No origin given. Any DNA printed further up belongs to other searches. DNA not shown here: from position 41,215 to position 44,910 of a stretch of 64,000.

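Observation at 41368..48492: PLD-nuclease-SNF2 helicase fusion paired with a PglX/DrmMI-like adenine methyltransferase: a reduced, fused DISARM/BREX-like module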

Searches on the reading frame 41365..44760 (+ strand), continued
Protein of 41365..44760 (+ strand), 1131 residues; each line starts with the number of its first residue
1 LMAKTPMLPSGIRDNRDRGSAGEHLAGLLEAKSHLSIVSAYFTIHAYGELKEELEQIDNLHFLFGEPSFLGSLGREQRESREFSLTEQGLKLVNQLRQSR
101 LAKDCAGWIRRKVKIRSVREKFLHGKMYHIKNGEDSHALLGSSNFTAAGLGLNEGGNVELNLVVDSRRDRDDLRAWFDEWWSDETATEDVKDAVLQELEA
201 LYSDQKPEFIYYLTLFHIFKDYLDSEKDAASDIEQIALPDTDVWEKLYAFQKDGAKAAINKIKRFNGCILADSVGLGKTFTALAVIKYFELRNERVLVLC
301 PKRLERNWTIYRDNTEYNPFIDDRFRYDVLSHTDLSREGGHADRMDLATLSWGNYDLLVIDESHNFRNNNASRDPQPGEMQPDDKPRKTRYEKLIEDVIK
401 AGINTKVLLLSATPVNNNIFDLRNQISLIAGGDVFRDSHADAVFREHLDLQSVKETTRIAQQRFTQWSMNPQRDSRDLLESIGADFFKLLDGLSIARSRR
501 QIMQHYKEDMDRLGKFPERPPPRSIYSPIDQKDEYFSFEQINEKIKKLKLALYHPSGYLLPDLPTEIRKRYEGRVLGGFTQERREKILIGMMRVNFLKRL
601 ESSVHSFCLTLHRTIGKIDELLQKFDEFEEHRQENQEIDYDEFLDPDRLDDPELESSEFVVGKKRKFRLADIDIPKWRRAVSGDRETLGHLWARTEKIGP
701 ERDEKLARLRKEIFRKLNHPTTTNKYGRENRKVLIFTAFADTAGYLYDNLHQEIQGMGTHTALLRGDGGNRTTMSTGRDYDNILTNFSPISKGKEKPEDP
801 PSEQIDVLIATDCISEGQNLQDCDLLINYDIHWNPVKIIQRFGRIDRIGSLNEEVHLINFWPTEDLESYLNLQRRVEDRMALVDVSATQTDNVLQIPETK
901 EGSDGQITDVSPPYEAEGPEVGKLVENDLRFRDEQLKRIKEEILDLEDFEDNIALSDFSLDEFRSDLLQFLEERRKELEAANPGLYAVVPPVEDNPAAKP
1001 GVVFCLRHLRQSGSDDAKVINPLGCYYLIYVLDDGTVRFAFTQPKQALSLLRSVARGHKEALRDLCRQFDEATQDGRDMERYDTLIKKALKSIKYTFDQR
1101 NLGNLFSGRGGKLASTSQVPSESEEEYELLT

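Call 77: get_annotated_region(hit=H1, flank=9000)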
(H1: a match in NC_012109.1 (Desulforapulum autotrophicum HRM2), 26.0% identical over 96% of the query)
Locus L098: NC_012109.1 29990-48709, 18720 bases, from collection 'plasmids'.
description: Desulforapulum autotrophicum HRM2 plasmid pHRM2a, complete sequence
organism: Desulforapulum autotrophicum HRM2 (NCBI taxid 177437)
taxonomy: Bacteria; Thermodesulfobacteriota; Desulfobacteria; Desulfobacterales; Desulfobacteraceae; Desulforapulum; Desulforapulum autotrophicum; Desulforapulum autotrophicum HRM2
host: -; source: -; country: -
typing (MOB-suite, as given by PLSDB): mobilizable; replicon rep_cluster_1872; relaxase MOBQ
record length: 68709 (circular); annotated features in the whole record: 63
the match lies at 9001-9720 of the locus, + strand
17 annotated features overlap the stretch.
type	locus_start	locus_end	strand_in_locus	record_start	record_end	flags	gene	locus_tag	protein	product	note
CDS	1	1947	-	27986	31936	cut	-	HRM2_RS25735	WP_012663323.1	PAS domain S-box protein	-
CDS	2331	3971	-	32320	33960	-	-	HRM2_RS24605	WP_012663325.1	IS1634 family transposase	-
CDS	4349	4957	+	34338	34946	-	-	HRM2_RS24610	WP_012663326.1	master DNA invertase Mpi family serine-type recombinase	-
CDS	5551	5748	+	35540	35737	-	-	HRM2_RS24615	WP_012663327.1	helix-turn-helix domain-containing protein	-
CDS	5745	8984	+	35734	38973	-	-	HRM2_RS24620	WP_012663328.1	helicase-related protein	-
CDS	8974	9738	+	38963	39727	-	-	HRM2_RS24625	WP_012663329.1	DUF4391 domain-containing protein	-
CDS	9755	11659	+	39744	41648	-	-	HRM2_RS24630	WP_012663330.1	site-specific DNA-methyltransferase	GO:0006306 - DNA methylation [Evidence IEA]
CDS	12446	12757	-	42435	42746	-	-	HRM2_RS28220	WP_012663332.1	hypothetical protein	-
CDS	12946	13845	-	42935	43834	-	-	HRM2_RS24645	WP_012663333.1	MerR family transcriptional regulator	GO:0006355 - regulation of DNA-templated transcription [Evidence IEA]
CDS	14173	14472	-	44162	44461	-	-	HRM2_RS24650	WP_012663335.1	type II toxin-antitoxin system RelE/ParE family toxin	GO:0030541 - plasmid partitioning [Evidence IEA]; GO:0051290 - protein heterotetramerization [Evidence IEA]; GO:0009432 ...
CDS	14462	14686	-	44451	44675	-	-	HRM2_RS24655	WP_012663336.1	addiction module protein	-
CDS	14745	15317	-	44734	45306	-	-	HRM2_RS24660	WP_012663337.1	recombinase family protein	GO:0006310 - DNA recombination [Evidence IEA]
CDS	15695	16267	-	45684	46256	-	-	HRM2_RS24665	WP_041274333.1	hypothetical protein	-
CDS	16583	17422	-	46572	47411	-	-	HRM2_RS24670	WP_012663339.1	hypothetical protein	-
CDS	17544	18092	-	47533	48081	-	-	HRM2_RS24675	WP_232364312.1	DUF4357 domain-containing protein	-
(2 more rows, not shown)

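Call 78: get_annotated_region(hit=H5, flank=9000)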
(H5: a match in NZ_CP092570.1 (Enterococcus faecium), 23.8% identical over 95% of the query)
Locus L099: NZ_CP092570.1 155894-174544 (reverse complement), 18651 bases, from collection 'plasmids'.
description: Enterococcus faecium strain VRE-WC072 plasmid unnamed1, complete sequence
organism: Enterococcus faecium (NCBI taxid 1352)
taxonomy: Bacteria; Bacillota; Bacilli; Lactobacillales; Enterococcaceae; Enterococcus; Enterococcus faecium
host: -; source: Homo sapiens,urine; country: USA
typing (MOB-suite, as given by PLSDB): conjugative; replicon rep_cluster_893; relaxase MOBP; mating-pair formation MPF_T
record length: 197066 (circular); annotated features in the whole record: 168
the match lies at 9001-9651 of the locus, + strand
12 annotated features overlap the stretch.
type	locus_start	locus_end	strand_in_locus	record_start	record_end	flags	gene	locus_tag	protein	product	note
CDS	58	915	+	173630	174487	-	-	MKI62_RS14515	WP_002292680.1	ParA family protein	-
CDS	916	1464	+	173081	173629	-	-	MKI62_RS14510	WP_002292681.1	hypothetical protein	-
CDS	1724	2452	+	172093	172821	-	-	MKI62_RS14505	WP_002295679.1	S8 family serine peptidase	GO:0006508 - proteolysis [Evidence IEA]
CDS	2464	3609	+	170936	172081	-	-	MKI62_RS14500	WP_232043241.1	S8 family serine peptidase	GO:0006508 - proteolysis [Evidence IEA]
CDS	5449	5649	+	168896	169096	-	-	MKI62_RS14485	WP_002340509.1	helix-turn-helix transcriptional regulator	-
CDS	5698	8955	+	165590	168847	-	-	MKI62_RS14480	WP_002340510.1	helicase-related protein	-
CDS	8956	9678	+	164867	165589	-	-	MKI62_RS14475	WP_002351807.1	DUF4391 domain-containing protein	-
CDS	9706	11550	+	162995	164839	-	-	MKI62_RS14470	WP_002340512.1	site-specific DNA-methyltransferase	GO:0006306 - DNA methylation [Evidence IEA]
CDS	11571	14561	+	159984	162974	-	-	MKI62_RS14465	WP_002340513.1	DEAD/DEAH box helicase family protein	-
CDS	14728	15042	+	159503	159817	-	-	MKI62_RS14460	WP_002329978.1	hypothetical protein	-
CDS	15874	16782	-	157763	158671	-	-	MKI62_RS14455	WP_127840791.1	IS982-like element ISEfm1 family transposase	GO:0006313 - DNA transposition [Evidence IEA]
CDS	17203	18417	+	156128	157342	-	-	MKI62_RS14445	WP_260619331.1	IS256 family transposase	-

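Call 79: get_annotated_region(hit=H21, flank=9000)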
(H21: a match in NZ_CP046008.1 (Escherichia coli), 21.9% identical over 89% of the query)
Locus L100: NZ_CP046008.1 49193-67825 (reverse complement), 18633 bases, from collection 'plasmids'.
description: Escherichia coli strain 1919D62 plasmid p1919D62-2, complete sequence
organism: Escherichia coli (NCBI taxid 562)
taxonomy: Bacteria; Pseudomonadota; Gammaproteobacteria; Enterobacterales; Enterobacteriaceae; Escherichia; Escherichia coli
host: -; source: swine,mixed culture,feces; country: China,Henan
typing (MOB-suite, as given by PLSDB): non-mobilizable; replicon IncFIB
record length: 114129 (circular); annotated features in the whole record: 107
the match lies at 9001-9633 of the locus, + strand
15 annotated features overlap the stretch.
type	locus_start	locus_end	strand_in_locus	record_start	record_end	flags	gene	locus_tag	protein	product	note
CDS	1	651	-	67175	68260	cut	-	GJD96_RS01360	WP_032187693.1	metallophosphoesterase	-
CDS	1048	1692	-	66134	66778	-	-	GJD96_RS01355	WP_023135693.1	hypothetical protein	-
CDS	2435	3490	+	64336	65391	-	repA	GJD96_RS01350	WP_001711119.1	replication protein RepA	-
CDS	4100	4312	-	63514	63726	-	-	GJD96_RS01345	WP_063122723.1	hypothetical protein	-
CDS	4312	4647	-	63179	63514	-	-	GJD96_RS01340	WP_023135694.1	hypothetical protein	-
CDS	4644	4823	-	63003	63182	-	-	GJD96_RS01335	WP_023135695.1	hypothetical protein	-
CDS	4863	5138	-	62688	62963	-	-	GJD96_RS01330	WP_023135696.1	hypothetical protein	-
CDS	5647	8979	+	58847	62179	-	-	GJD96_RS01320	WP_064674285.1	SNF2-related protein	-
CDS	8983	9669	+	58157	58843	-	-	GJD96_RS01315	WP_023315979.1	DUF4391 domain-containing protein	-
CDS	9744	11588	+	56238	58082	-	-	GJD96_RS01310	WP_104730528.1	site-specific DNA-methyltransferase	GO:0006306 - obsolete DNA methylation [Evidence IEA]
CDS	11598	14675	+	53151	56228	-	-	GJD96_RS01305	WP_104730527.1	DEAD/DEAH box helicase family protein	-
CDS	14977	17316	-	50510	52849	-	-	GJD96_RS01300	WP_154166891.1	LAGLIDADG family homing endonuclease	-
CDS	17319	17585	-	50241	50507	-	-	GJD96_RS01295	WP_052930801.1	hypothetical protein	-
CDS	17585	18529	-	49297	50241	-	-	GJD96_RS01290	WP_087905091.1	5'-3' exonuclease H3TH domain-containing protein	-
CDS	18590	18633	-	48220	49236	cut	-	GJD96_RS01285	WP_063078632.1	hypothetical protein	-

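Call 80: get_annotated_region(hit=H16, flank=9000)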
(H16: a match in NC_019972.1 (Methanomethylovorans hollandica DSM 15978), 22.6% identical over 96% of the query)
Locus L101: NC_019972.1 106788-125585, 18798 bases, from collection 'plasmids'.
description: Methanomethylovorans hollandica DSM 15978 plasmid pMETHO01, complete sequence
organism: Methanomethylovorans hollandica DSM 15978 (NCBI taxid 867904)
taxonomy: Archaea; Euryarchaeota; Methanomicrobia; Methanosarcinales; Methanosarcinaceae; Methanomethylovorans; Methanomethylovorans hollandica; Methanomethylovorans hollandica DSM 15978
host: -; source: -; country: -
typing (MOB-suite, as given by PLSDB): non-mobilizable; replicon rep_cluster_57
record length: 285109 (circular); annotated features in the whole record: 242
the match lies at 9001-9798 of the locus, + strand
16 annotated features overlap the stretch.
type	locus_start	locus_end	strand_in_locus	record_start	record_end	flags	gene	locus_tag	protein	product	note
CDS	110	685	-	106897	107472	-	-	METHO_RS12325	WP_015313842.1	hypothetical protein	-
CDS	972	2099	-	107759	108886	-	-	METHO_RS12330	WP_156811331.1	ISH3 family transposase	-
CDS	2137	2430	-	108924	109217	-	-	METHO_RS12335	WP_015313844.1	hypothetical protein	-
CDS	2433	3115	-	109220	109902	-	-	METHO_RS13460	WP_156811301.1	IS1 family transposase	-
CDS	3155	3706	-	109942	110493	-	-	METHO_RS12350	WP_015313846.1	hypothetical protein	-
CDS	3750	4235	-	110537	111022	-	-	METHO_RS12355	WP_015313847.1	hypothetical protein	-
CDS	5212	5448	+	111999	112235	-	-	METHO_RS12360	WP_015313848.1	hypothetical protein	-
CDS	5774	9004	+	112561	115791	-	-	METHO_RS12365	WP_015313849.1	helicase-related protein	-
CDS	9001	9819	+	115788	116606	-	-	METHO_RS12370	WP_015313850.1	DUF4391 domain-containing protein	-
CDS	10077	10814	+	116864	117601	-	-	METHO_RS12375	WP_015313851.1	hypothetical protein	-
CDS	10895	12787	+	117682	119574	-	-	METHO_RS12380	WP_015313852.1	site-specific DNA-methyltransferase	GO:0006306 - DNA methylation [Evidence IEA]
CDS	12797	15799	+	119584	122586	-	-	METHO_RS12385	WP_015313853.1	DEAD/DEAH box helicase family protein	-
CDS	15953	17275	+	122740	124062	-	-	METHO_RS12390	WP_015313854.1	restriction endonuclease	GO:0009307 - DNA restriction-modification system [Evidence IEA]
CDS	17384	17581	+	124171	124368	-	-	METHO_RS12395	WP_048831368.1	hypothetical protein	-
CDS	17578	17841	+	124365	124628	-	-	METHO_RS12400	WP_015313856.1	type II toxin-antitoxin system RelE/ParE family toxin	GO:0030541 - plasmid partitioning [Evidence IEA]; GO:0051290 - protein heterotetramerization [Evidence IEA]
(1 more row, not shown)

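Call 94: search_protein_families(library=ncbifam, proteins=[window:41383-44760:+], max_evalue=0.01)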
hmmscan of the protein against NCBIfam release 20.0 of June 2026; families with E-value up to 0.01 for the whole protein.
window:41383-44760:+ (1125 aa): 16 families
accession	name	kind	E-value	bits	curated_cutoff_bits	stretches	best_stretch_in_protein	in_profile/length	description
NF038317.1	DISARM_DrmD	equivalog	7e-43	147.1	610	2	576-954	373-718/1021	DISARM system SNF2-like helicase DrmD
NF042964.1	phospholipD_antiphage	equivalog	7.3e-36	123.8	1100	2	342-877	353-826/895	phospholipase D-like domain-containing anti-phage protein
NF038318.1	DISARM_DrmD_b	equivalog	7.3e-28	97.2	950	2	724-858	410-545/868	DISARM system SNF2-like helicase DrmD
NF041062.1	DpdE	equivalog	2.3e-24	85.5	500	2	263-412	174-301/1048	protein DpdE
NF003426.0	PRK04914.1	equivalog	2e-13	49.5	576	2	800-846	549-595/959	RNA polymerase-associated protein RapA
NF053675.1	pilus_reg_Snf2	equivalog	3.8e-10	38.5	1100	1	226-363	570-713/1029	pilus expression-regulating Snf2 family helicase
NF010337.0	PRK13766.1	equivalog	2.1e-07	29.4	610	1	699-875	349-498/781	Hef nuclease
NF041790.1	anti-phage_ZorD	equivalog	2.3e-05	22.6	1500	1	257-303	602-651/1035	type I Zorya anti-phage system protein ZorD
NF058637.1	helic_SCO1167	equivalog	2.9e-05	22.3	1200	1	243-365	472-601/932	SCO1167/SCO6262 family helicase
NF053631.1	RNA_helic_CshA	equivalog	5.1e-05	22.3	646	1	797-865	286-354/434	degradosome RNA helicase CshA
NF053711.1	RNA_heli_RhlE1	exception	0.00023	20.1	750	1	797-875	293-371/434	RNA helicase RhlE1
NF008744.0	PRK11776.1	equivalog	0.00031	19.4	524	1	799-852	293-346/460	ATP-dependent RNA helicase DbpA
TIGR04095.1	dnd_restrict_1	equivalog_domain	0.00045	19.3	600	0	241-304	9-72/451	DNA phosphorothioation system restriction enzyme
TIGR02621.3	cas3_GSU0051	exception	0.00056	18.8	400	1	699-864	256-394/854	type I-G CRISPR-associated helicase/endonuclease Cas3g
NF008642.0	PRK11634.1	equivalog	0.00097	17.6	989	1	798-845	295-342/628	DEAD/DEAH family ATP-dependent RNA helicase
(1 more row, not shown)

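Call 107: search_dna_similar(query=window:41383-44757:+, collection=plasmids, mode=protein, max_rows=30, max_evalue=1e-30)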
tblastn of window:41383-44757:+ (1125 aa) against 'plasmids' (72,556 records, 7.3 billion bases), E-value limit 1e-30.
Records with a match: 128; places in all: 132; records where one place covers at least 80% of the query: 114.
Best place of each record, by identity: <60% 128.
By first word of the organism name: Listeria 20; Enterococcus 18; Bacillus 15; Escherichia 14; Acinetobacter 11; Lactococcus 5; Vibrio 3; Nostoc 3; Citrobacter 2; Aeromonas 2; and 32 more.
By predicted mobility (MOB-suite, as given by PLSDB): non-mobilizable 57; mobilizable 45; conjugative 26.
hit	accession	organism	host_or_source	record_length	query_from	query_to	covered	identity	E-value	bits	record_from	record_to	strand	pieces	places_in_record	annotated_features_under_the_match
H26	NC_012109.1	Desulforapulum autotrophicum HRM2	-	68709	5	1111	98%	41.3%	0e+0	811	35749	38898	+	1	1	helicase-related protein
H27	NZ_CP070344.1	Variovorax sp. PDNC026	cell culture,Plastic debris in ...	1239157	16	1125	99%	40.6%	0e+0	753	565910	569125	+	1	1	none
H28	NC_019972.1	Methanomethylovorans hollandica DSM 15978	-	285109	8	1107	98%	40.5%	0e+0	790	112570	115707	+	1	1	helicase-related protein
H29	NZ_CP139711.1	Sulfitobacter sp. OXR-159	Bacterial Culture,hydrothermal vent ...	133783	16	1124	99%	40.2%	0e+0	754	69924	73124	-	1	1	helicase-related protein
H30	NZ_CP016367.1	Phaeobacter porticola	cell culture,barnacle at wood pile-on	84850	16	1124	99%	40.2%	0e+0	752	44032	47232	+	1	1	helicase-related protein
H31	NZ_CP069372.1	Neotabrizicola shimadae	microbial biofilm,biofilm, Nakabusa ...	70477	16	1125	99%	39.9%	0e+0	744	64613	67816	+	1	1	helicase-related protein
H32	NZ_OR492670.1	Acinetobacter gerneri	-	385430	8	1125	99%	39.6%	0e+0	800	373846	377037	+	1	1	helicase-related protein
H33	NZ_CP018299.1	Photobacterium damselae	Turbot,Dieseased fish,heart blood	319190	16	1124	99%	39.6%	0e+0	757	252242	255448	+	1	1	helicase-related protein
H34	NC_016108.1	Methylotuvimicrobium alcaliphilum 20Z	-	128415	16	1110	97%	40.1%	0e+0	753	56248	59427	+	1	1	SNF2-related protein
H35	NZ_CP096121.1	Acinetobacter portensis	milking environment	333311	13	1102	97%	40.3%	0e+0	750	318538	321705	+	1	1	helicase-related protein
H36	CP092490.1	Endozoicomonas sp. Mp262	Meretrix meretrix,whole organism,sea ...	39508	16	1102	97%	40.4%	0e+0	766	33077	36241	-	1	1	record has no annotation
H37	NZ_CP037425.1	Acinetobacter johnsonii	cell culture,water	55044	13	1102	97%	40.2%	0e+0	748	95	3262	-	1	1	helicase-related protein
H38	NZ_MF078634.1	Acinetobacter pittii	Drainage fluid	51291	13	1102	97%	40.2%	0e+0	748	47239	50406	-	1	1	helicase-related protein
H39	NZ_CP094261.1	Acinetobacter indicus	mixed culture,porcine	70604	16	1102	97%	40.3%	0e+0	749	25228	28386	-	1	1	helicase-related protein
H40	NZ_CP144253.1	Acinetobacter baumannii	patient,Nanchang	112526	16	1102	97%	40.3%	0e+0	746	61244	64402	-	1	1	helicase-related protein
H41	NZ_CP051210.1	Acinetobacter sp. NEB149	cell culture,R.J.Roberts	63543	13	1102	97%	40.1%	0e+0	747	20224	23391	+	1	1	helicase-related protein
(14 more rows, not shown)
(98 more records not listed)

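Call 108: get_annotated_region(hit=H41, flank=8000)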
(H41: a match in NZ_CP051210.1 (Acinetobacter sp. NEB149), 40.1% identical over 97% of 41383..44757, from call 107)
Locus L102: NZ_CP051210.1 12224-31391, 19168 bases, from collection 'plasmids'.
description: Acinetobacter sp. NEB149 plasmid pMsp65, complete sequence
organism: Acinetobacter sp. NEB149 (NCBI taxid 2725684)
taxonomy: Bacteria; Pseudomonadota; Gammaproteobacteria; Moraxellales; Moraxellaceae; Acinetobacter; Acinetobacter sp. NEB149
host: -; source: cell culture,R.J.Roberts; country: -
typing (MOB-suite, as given by PLSDB): non-mobilizable; replicon rep_cluster_327
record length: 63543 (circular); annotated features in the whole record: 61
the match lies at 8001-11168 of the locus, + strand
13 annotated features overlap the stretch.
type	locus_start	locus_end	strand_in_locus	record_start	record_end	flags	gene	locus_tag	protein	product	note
CDS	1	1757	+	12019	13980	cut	-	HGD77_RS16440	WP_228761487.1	DNA topoisomerase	GO:0006265 - DNA topological change [Evidence IEA]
CDS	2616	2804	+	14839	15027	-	-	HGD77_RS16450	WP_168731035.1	hypothetical protein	-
CDS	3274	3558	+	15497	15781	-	-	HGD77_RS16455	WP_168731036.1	type II toxin-antitoxin system Phd/YefM family antitoxin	-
CDS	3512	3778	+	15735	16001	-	-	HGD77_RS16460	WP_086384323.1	type II toxin-antitoxin system RelE/ParE family toxin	GO:0030541 - plasmid partitioning [Evidence IEA]; GO:0051290 - protein heterotetramerization [Evidence IEA]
CDS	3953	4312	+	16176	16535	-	-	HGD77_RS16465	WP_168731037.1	DUF2513 domain-containing protein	-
CDS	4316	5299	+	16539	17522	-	-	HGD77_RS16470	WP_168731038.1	hypothetical protein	-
CDS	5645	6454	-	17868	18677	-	-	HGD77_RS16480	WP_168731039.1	hypothetical protein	-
CDS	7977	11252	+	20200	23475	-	-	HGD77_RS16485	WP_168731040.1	helicase-related protein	-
CDS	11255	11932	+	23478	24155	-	-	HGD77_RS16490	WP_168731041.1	DUF4391 domain-containing protein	-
CDS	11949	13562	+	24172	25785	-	-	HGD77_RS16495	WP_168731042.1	site-specific DNA-methyltransferase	GO:0006306 - DNA methylation [Evidence IEA]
CDS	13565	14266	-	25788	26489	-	-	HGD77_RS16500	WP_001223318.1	IS1-like element ISPa14 family transposase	GO:0006313 - DNA transposition [Evidence IEA]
CDS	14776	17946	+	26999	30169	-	-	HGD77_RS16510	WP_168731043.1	DEAD/DEAH box helicase family protein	-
CDS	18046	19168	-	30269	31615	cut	-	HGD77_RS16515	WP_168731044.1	DNA-primase RepB domain-containing protein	-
